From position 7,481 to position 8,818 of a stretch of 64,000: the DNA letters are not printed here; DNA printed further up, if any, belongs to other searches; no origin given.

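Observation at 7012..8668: YrdC-like plus Kae1/TsaD-like pair embedded in the RiPP operon: split carbamoyltransferase/adenylyltransferase candidate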

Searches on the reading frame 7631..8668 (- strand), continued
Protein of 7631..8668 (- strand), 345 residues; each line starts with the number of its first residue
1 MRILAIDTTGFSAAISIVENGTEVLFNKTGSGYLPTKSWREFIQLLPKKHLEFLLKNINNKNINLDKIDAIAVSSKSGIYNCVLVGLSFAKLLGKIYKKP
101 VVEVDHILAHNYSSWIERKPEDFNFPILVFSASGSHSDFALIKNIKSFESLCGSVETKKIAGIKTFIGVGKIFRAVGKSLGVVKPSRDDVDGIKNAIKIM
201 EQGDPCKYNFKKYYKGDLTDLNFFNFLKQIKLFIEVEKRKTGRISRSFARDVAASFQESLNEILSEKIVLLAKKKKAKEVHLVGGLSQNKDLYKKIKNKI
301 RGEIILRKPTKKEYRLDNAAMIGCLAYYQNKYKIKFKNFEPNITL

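Call 22: list_cluster_members(proteins=[P0001, P0002, P0009, P0033, P0043, P0063, P0052, P0019, P0030, P0003])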
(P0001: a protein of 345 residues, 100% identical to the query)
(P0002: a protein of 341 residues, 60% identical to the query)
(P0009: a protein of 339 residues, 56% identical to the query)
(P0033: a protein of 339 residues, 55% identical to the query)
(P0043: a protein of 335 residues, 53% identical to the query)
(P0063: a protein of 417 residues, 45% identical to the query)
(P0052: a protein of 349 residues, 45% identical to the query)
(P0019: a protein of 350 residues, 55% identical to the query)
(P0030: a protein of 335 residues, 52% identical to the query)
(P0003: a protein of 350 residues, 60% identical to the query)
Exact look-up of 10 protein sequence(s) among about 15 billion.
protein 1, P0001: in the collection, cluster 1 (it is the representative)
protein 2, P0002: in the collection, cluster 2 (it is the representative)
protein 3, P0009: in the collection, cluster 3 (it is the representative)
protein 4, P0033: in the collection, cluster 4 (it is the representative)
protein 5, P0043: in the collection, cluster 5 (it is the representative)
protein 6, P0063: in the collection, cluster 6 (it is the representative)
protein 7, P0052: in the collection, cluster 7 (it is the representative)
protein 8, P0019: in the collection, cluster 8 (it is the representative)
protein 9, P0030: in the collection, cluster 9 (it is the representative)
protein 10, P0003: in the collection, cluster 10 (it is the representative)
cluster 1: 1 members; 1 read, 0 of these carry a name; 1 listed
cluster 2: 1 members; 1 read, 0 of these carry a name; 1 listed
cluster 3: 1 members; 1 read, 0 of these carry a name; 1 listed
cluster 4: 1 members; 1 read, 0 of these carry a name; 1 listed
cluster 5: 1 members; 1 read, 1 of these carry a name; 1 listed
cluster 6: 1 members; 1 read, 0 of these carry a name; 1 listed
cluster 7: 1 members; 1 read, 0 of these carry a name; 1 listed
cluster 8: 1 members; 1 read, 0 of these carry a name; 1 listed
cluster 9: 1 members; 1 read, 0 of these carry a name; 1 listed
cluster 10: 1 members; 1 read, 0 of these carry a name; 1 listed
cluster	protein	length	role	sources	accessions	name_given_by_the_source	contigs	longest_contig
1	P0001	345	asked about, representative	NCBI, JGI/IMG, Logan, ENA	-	-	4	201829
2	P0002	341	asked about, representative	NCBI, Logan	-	-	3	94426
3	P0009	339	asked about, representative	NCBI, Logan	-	-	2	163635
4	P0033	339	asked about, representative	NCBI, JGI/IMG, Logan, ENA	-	-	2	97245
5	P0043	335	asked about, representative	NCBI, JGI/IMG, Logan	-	N6-L-threonylcarbamoyladenine synthase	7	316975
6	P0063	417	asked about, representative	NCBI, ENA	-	-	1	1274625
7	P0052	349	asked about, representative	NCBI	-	-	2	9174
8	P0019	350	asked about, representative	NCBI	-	-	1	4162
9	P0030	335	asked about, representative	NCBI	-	-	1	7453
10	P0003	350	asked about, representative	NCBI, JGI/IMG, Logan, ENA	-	-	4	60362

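Call 24: search_solved_structures(query=A1, max_evalue=0.01, show_alignments=3)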
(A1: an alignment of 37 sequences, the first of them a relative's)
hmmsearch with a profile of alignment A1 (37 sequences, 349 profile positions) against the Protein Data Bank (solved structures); distinct sequences matched with E-value up to 0.01: 29.
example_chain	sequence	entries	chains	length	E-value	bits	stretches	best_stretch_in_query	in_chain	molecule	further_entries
8iey_A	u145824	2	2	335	8.1e-40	140.3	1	1-328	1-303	tRNA N6-adenosine threonylcarbamoyltransferase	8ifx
6nak_B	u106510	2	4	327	3.9e-36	128.2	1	1-335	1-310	tRNA N6-adenosine threonylcarbamoyltransferase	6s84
6n9a_D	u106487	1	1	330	4.1e-36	128.1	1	1-335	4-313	tRNA N6-adenosine threonylcarbamoyltransferase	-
13fn_D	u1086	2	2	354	5.5e-36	127.7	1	1-335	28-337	tRNA N6-adenosine threonylcarbamoyltransferase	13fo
4wq5_A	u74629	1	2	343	1.4e-28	103.3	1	1-328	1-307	tRNA N6-adenosine threonylcarbamoyltransferase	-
4wq4_A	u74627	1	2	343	1.8e-28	103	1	1-328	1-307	tRNA N6-adenosine threonylcarbamoyltransferase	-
4ydu_A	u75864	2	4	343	2.2e-28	102.7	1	1-328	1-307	tRNA N6-adenosine threonylcarbamoyltransferase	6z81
3zet_B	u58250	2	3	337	2.2e-28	102.7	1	1-328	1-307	PROBABLE TRNA THREONYLCARBAMOYLADENOSINE BIOSYNTHESIS PROTEIN GCP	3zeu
3wuh_A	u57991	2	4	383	1.4e-20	77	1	58-327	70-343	tRNA N6-adenosine threonylcarbamoyltransferase, mitochondrial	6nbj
4k25_A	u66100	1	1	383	1.5e-20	77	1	58-327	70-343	Probable tRNA threonylcarbamoyladenosine biosynthesis protein QRI7, mitochondrial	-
2ivn_A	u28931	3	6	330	1.6e-20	76.8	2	1-115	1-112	O-SIALOGLYCOPROTEIN ENDOPEPTIDASE | UP1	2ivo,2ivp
8unk_K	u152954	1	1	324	8.8e-19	71.1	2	1-118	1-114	Probable bifunctional tRNA threonylcarbamoyladenosine biosynthesis protein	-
8up5_K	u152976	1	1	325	8.9e-19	71.1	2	1-118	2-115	Probable bifunctional tRNA threonylcarbamoyladenosine biosynthesis protein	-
9d85_K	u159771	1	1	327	9e-19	71.1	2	1-118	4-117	Probable bifunctional tRNA threonylcarbamoyladenosine biosynthesis protein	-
5jmv_A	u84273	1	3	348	1.1e-18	70.7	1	1-336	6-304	Probable bifunctional tRNA threonylcarbamoyladenosine biosynthesis protein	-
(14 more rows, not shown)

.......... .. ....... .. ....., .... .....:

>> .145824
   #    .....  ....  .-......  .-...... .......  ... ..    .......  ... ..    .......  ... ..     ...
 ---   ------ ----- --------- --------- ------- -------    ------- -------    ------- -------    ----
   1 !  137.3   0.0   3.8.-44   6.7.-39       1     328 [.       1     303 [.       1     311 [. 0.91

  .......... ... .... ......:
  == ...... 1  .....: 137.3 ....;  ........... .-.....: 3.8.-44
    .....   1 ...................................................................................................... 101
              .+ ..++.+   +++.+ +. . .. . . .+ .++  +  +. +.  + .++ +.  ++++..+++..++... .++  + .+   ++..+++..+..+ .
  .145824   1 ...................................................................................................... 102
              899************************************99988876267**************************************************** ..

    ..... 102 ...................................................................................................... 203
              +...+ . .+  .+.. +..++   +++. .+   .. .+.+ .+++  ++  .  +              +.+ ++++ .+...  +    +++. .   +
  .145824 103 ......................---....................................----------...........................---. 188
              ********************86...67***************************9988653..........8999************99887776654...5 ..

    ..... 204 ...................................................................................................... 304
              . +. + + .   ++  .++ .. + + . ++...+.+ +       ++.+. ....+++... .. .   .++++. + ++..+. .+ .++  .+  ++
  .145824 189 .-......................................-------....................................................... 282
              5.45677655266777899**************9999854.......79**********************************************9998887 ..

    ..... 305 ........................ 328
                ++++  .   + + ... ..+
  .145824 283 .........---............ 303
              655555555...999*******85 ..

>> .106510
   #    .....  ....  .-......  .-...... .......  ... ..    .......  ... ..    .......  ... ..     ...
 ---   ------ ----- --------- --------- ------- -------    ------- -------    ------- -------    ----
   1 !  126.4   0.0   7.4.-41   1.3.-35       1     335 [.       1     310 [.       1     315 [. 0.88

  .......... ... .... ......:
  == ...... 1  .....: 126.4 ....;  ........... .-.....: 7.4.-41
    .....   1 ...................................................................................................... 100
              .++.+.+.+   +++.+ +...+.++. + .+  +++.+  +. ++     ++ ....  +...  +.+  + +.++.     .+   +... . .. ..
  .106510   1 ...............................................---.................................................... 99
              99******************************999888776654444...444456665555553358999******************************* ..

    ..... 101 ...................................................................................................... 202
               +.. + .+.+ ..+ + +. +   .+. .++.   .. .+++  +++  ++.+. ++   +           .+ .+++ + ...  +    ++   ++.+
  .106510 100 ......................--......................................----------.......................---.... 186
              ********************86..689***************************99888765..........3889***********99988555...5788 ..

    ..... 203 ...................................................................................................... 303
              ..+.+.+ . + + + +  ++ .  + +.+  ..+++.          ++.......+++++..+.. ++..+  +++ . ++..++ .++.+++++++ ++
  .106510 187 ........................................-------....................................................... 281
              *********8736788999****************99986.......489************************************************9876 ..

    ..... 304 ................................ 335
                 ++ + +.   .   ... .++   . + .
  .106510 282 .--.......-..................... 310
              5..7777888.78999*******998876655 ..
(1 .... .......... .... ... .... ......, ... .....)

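Call 36: search_protein_families(library=ncbifam, proteins=[L005:16486-16695:+, L005:13737-15134:+, L005:15143-16489:+, L009:12693-14126:+], max_evalue=0.001)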
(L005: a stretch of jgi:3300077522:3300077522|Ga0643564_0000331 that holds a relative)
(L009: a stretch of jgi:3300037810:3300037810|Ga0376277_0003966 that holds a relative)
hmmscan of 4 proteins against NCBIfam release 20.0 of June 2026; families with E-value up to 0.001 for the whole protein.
L005:16486-16695:+ (69 aa): 0 families

L005:13737-15134:+ (465 aa): 16 families
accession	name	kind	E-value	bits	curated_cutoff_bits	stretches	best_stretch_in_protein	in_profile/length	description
NF006067.1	PRK08208.1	equivalog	2.8e-46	158.4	380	1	32-404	9-375/427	STM4012 family radical SAM protein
TIGR00539.1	hemN_rel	equivalog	5.4e-45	154.1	205.4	1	60-283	2-224/361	radical SAM family heme chaperone HemW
TIGR00538.1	hemN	equivalog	1.2e-40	139.7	324.95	1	32-399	21-390/454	oxygen-independent coproporphyrinogen III oxidase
TIGR04107.1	rSAM_HutW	equivalog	2e-38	132.3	400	1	55-258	36-237/419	heme anaerobic degradation radical SAM methyltransferase ChuW/HutW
TIGR03994.1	rSAM_HemZ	equivalog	2.9e-35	122.2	321.4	1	44-252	70-277/401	coproporphyrinogen dehydrogenase HemZ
NF005133.0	PRK06582.1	equivalog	6.1e-29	101.2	597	1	56-289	9-236/390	coproporphyrinogen III oxidase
NF006064.0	PRK08207.2-2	equivalog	2.8e-28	99.2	504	1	56-252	142-341/465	coproporphyrinogen III oxidase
NF004567.0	PRK05904.1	equivalog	1e-27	97.3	355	1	61-279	9-222/353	coproporphyrinogen III oxidase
NF006385.0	PRK08629.1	equivalog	8.4e-22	77.5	355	1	46-295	40-283/439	coproporphyrinogen III oxidase family protein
NF006061.0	PRK08207.1-4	equivalog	3.2e-21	75.7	702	1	44-252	162-369/501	coproporphyrinogen III oxidase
NF006060.0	PRK08207.1-3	equivalog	4.9e-21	75.1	653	1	57-252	148-345/477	coproporphyrinogen III oxidase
NF006065.0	PRK08207.2-4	equivalog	3.2e-20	72.6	922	1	58-255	168-370/484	coproporphyrinogen III oxidase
NF006063.0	PRK08207.2-1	equivalog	4.8e-18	65.1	1074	1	58-253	192-388/518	coproporphyrinogen III oxidase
NF006059.0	PRK08207.1-1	equivalog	4.1e-17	62.1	1012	1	45-255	161-370/496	coproporphyrinogen III oxidase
NF006066.0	PRK08207.2-5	equivalog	8.1e-14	51.1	1117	1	56-255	188-388/518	coproporphyrinogen III oxidase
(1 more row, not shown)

L005:15143-16489:+ (448 aa): 86 families (the best 25 are shown)
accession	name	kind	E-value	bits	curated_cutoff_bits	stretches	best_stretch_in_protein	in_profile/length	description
TIGR04055.1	rSAM_NirJ2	equivalog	3.7e-29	102.3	500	1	132-444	6-320/326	putative heme d1 biosynthesis radical SAM protein NirJ2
TIGR04545.1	rSAM_ahbD_hemeb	equivalog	2.1e-28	99.7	500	1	129-302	3-173/339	heme b synthase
TIGR02109.1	PQQ_syn_pqqE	equivalog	2.5e-26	92.4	381.35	1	123-298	4-176/358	pyrroloquinoline quinone biosynthesis protein PqqE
TIGR04347.1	pseudo_SAM_Halo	equivalog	2.6e-26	92.8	525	1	128-303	40-211/390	TIGR04347 family pseudo-SAM/SPASM protein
TIGR04053.2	TIGR04053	equivalog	9e-26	91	395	1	124-319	6-200/366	TIGR04053 family radical SAM/SPASM domain-containing protein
TIGR04317.1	W_rSAM_matur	equivalog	1.8e-24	86.5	380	1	127-298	5-178/349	tungsten cofactor oxidoreductase radical SAM maturase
TIGR02666.1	moaA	equivalog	8.8e-24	84.1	284.05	1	130-292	14-178/336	GTP 3',8-cyclase MoaA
TIGR04546.1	rSAM_ahbC_deAc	equivalog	3.1e-23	82.2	650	1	128-304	41-213/390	12,18-didecarboxysiroheme deacetylase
TIGR04303.1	GeoRSP_rSAM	equivalog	7.2e-23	81.7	400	1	131-444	10-322/325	GeoRSP system radical SAM/SPASM protein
NF045574.1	sacti_mat_StsB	exception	1.8e-22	79.8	625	1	128-296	98-261/466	StsB family radical SAM/SPASM domain sactipeptide maturase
TIGR02668.1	moaA_archaeal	equivalog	1.6e-21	76.6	325.25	1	128-293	12-172/303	GTP 3',8-cyclase MoaA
TIGR04054.1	rSAM_NirJ1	equivalog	3.9e-21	75.1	650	1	128-303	38-209/387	putative heme d1 biosynthesis radical SAM protein NirJ1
NF038283.1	viperin_w_prok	equivalog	2.6e-20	72.7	180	1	132-311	8-195/281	viperin family antiviral radical SAM protein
TIGR04051.1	rSAM_NirJ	equivalog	4.2e-20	72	515.45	1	131-298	7-170/354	heme d1 biosynthesis radical SAM protein NirJ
NF001199.0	PRK00164.2-1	equivalog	5.7e-20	71.7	231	1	129-290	15-171/308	GTP 3',8-cyclase MoaA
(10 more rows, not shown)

L009:12693-14126:+ (477 aa): 18 families
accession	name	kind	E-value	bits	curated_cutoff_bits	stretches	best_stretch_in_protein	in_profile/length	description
NF006067.1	PRK08208.1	equivalog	8e-39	133.8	380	1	57-253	33-227/427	STM4012 family radical SAM protein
TIGR00539.1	hemN_rel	equivalog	1.1e-36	126.7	205.4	1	61-253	2-189/361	radical SAM family heme chaperone HemW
TIGR04107.1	rSAM_HutW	equivalog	4.5e-36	124.6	400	1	55-254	37-231/419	heme anaerobic degradation radical SAM methyltransferase ChuW/HutW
TIGR00538.1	hemN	equivalog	9.8e-36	123.5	324.95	1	28-252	18-239/454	oxygen-independent coproporphyrinogen III oxidase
TIGR03994.1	rSAM_HemZ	equivalog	1.4e-35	123.2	321.4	1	47-273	72-293/401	coproporphyrinogen dehydrogenase HemZ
NF006064.0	PRK08207.2-2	equivalog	1e-28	100.6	504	1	53-351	138-441/465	coproporphyrinogen III oxidase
NF006385.0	PRK08629.1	equivalog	7.8e-26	90.8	355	1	48-253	41-236/439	coproporphyrinogen III oxidase family protein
NF004567.0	PRK05904.1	equivalog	1.3e-23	83.7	355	1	62-254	9-193/353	coproporphyrinogen III oxidase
NF006061.0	PRK08207.1-4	equivalog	1.5e-23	83.3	702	1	58-254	172-369/501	coproporphyrinogen III oxidase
NF005133.0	PRK06582.1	equivalog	1.2e-22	80.5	597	1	60-252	12-198/390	coproporphyrinogen III oxidase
NF006060.0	PRK08207.1-3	equivalog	2e-22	79.6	653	1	56-253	146-344/477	coproporphyrinogen III oxidase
NF006059.0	PRK08207.1-1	equivalog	2.3e-18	66.2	1012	1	58-323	170-436/496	coproporphyrinogen III oxidase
NF006066.0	PRK08207.2-5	equivalog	2.8e-14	52.6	1117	1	58-253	189-384/518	coproporphyrinogen III oxidase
TIGR02666.1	moaA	equivalog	7.9e-08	31.6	284.05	1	69-284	20-225/336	GTP 3',8-cyclase MoaA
TIGR04013.1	B12_SAM_MJ_1487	hypoth_equivalog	9e-07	28.1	251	1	59-230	149-322/382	TIGR04013 family B12-binding domain/radical SAM domain-containing protein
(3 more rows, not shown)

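Call 45: find_related_loci(query=A1, collection=genome_contigs, flank=10000)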
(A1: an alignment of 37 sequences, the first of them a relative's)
Query A1 (345 aa) in genome_contigs; peptide patterns used: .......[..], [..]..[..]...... (x = any residue, [..] = any of these).
599 stretches matched a pattern (row limit reached: there are more); 531 encode a relative of the query (tblastn E <= 1e-3); the best 80 are kept; 80 distinct loci.
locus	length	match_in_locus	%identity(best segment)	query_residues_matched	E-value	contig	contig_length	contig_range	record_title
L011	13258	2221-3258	58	1-344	1e-126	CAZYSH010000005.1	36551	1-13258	MAG TPA_asm: uncultured Candidatus Saccharibacteria bacterium isolate binchicken_co330_129 genome assembly, contig: NODE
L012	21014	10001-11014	55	1-344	9e-118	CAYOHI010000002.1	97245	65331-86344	MAG TPA_asm: uncultured Candidatus Saccharibacteria bacterium isolate SRP200020_co1_324 genome assembly, contig: NODE_21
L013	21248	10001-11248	46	1-344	4e-53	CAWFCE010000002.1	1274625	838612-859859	MAG: Candidatus Parcubacteria bacterium isolate MFD02416.bin.1.397 genome assembly, contig: contig_61671, whole genome s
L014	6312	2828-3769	32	1-329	5e-39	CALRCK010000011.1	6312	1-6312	MAG: Candidatus Uhrbacteria bacterium isolate Ike-50m-33 genome assembly, contig: Ike-50-c5094, whole genome shotgun seq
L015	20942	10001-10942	31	1-329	9e-38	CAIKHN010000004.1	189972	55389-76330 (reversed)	Candidatus Uhrbacteria bacterium isolate LJ-3-15m_bin-0684 genome assembly, contig: bin-0684:04/40, whole genome shotgun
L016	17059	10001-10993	29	1-345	5e-36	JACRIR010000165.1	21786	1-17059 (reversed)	MAG: Candidatus Poribacteria bacterium isolate NC_groundwater_1808_Pr3_B-0.1um_54_35 SR-2_scaffold_141_1985334, whole ge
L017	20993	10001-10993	28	1-345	1e-33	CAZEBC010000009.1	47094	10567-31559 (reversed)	MAG TPA_asm: uncultured bacterium isolate binchicken_co107_64 genome assembly, contig: NODE_1937_length_47094_cov_10.803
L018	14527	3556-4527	28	1-338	1e-33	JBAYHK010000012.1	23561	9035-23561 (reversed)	MAG: Patescibacteria group bacterium isolate SO_2016_GW1_148 scaffold03764_OW334_2016, whole genome shotgun sequence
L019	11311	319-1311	30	2-340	2e-33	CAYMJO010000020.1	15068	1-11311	MAG TPA_asm: uncultured Candidatus Saccharibacteria bacterium isolate SRP011637_co1_133 genome assembly, contig: NODE_13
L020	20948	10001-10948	29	1-329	1e-32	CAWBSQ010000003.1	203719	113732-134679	MAG: uncultured Simkaniaceae bacterium isolate MFD04540.bin.1.17 genome assembly, contig: contig_22820, whole genome sho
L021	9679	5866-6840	29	1-332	1e-32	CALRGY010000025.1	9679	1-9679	MAG: Candidatus Uhrbacteria bacterium isolate TrH-25oct19-103 genome assembly, contig: TrH-25oct19-C14480, whole genome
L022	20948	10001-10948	31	1-338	1e-32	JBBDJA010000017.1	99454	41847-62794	MAG: Waddliaceae bacterium isolate LejiaA_42_13 Lejia_A_373_length_99454_cov_8, whole genome shotgun sequence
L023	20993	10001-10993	28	1-345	2e-32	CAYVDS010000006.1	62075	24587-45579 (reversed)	MAG TPA_asm: uncultured bacterium isolate binchicken_co232_148 genome assembly, contig: NODE_740_length_62075_cov_4.7259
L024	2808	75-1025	26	1-329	4e-32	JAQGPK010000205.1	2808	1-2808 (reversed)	MAG: Chlamydiia bacterium isolate RYN_637 scaffold_1343545, whole genome shotgun sequence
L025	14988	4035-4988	26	3-329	4e-32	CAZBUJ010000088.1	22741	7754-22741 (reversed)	MAG TPA_asm: uncultured Phycisphaeraceae bacterium isolate SRP323688_co1_260 genome assembly, contig: NODE_3869_length_2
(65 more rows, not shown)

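Call 48: search_protein_representatives(protein=P0001)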
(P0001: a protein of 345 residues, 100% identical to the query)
Query: 345 residues. Proteins with E-value up to 0.001 (for the whole library): 2919; up to 1e-10: 765; up to 1e-30: 21. The best 150 are listed.
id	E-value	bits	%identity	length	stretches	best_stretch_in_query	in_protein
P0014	2.1e-116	405.1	57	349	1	1-344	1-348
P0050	6.9e-88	311.3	48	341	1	1-344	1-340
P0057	1.5e-77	277.4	45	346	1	1-344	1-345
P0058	1.7e-77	277.2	45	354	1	3-344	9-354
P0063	3.1e-74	266.5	47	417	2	1-216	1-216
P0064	1.9e-72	260.6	46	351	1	1-344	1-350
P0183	3.3e-47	177.7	35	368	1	1-330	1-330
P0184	3.6e-47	177.5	34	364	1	1-336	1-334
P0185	1.1e-41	159.5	37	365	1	1-331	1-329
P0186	1.8e-41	158.8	35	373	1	1-329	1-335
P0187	1.5e-39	152.5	35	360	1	2-328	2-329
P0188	1.9e-39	152.2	32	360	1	1-331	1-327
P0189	6.4e-37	143.9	38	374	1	58-333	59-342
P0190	2.4e-36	142.0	38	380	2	1-161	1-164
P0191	6.2e-35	137.3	34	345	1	1-342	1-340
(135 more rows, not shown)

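Call 50: predict_structure(alignment_id=A3)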
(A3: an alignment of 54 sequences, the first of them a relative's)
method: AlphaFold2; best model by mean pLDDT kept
length: 345 residues; sequences in the alignment: 54
mean_pLDDT: 91.3   pTM: 0.90
mean pLDDT of the five models: 91.3, 91.2, 91.2, 90.4, 90.2
residues with pLDDT >= 90: 257; 70-90: 65; 50-70: 21; < 50: 2
segments of 3 or more residues with pLDDT < 50: none
pLDDT, mean of each block of 10 residues (from residue 1): 96 96 95 80 91 93 91 95 97 98 97 97 98 90 97 61 70 90 62 81 97 92 92 96 94 97 98 98 93 97 96 92 98 95 85
secondary structure, 60 per line:
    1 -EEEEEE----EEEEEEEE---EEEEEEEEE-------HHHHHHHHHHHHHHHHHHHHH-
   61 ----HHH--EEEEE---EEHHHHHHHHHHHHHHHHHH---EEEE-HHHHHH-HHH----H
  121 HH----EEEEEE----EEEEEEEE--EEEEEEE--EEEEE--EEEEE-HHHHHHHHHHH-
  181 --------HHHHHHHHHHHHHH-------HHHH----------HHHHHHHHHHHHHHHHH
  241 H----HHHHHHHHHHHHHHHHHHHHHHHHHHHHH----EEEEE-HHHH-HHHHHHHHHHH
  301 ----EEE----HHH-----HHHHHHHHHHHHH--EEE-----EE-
elements in order: E2-7 E12-19 E23-31 H39-59 E70-74 H80-97 E101-104 H106-111 E127-132 E137-144 E147-153 E156-160 E163-167 H169-179 H189-202 H210-213 H224-241 H246-274 E279-283 H285-288 H290-300 E305-307 H320-332 E335-337
